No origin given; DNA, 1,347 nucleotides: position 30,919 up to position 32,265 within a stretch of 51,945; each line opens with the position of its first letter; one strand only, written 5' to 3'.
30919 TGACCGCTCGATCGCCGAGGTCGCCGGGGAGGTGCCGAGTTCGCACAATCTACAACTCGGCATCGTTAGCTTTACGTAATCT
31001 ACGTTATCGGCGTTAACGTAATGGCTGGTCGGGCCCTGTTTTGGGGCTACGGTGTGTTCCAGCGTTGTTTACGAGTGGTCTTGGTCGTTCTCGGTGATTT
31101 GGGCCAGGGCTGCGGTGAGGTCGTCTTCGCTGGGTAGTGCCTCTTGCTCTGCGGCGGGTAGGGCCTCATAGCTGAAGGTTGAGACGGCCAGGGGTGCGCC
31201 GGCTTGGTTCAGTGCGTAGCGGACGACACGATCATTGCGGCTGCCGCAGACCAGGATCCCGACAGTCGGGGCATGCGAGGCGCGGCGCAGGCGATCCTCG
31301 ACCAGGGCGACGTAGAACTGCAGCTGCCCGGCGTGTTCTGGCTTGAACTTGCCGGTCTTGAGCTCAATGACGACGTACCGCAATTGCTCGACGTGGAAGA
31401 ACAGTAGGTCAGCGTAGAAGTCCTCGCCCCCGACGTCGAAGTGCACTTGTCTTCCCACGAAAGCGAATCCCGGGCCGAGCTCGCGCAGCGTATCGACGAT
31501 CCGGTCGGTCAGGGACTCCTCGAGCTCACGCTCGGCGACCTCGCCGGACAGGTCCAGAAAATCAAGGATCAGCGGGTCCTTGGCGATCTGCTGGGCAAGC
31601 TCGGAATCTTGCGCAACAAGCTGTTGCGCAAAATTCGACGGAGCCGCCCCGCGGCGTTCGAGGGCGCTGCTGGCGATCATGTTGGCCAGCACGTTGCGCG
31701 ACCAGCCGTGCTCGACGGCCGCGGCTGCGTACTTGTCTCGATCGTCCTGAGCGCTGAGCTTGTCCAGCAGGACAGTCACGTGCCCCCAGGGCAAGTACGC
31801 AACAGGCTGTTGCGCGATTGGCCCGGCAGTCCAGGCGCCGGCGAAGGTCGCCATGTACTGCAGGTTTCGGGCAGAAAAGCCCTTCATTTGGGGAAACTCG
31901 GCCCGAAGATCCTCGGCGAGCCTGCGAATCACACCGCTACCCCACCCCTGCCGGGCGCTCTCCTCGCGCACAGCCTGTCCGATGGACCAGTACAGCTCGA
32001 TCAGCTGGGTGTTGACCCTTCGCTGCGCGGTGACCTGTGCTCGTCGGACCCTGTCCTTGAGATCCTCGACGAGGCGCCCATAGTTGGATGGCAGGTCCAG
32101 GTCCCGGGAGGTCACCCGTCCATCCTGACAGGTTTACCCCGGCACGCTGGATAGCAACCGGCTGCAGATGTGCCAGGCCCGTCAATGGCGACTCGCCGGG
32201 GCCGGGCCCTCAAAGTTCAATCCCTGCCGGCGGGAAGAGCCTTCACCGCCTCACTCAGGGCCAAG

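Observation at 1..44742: Two direct IS256 copies carry the same 8-bp sequence on their inner flanks and split one gene: a cointegrate signature around a ~43-kb plasmid-like segment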

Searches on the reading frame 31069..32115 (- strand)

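Call 32: search_protein_families(library=pfam, max_evalue=0.01, proteins=[window:31069-32115:-])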
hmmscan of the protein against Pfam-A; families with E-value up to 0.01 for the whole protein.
window:31069-32115:- (348 aa): 3 families
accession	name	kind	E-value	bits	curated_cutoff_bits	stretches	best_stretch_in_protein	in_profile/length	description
PF06250.17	YhcG_C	-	1.4e-47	161.9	32.5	1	175-317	1-143/157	YhcG PDDEXK nuclease domain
PF17761.7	DUF1016_N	-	1.9e-38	132.1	32.8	1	19-154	2-137/137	DUF1016 N-terminal domain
PF12705.13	PDDEXK_1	-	0.00054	20.4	22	1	150-318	51-196/247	PD-(D/E)XK nuclease superfamily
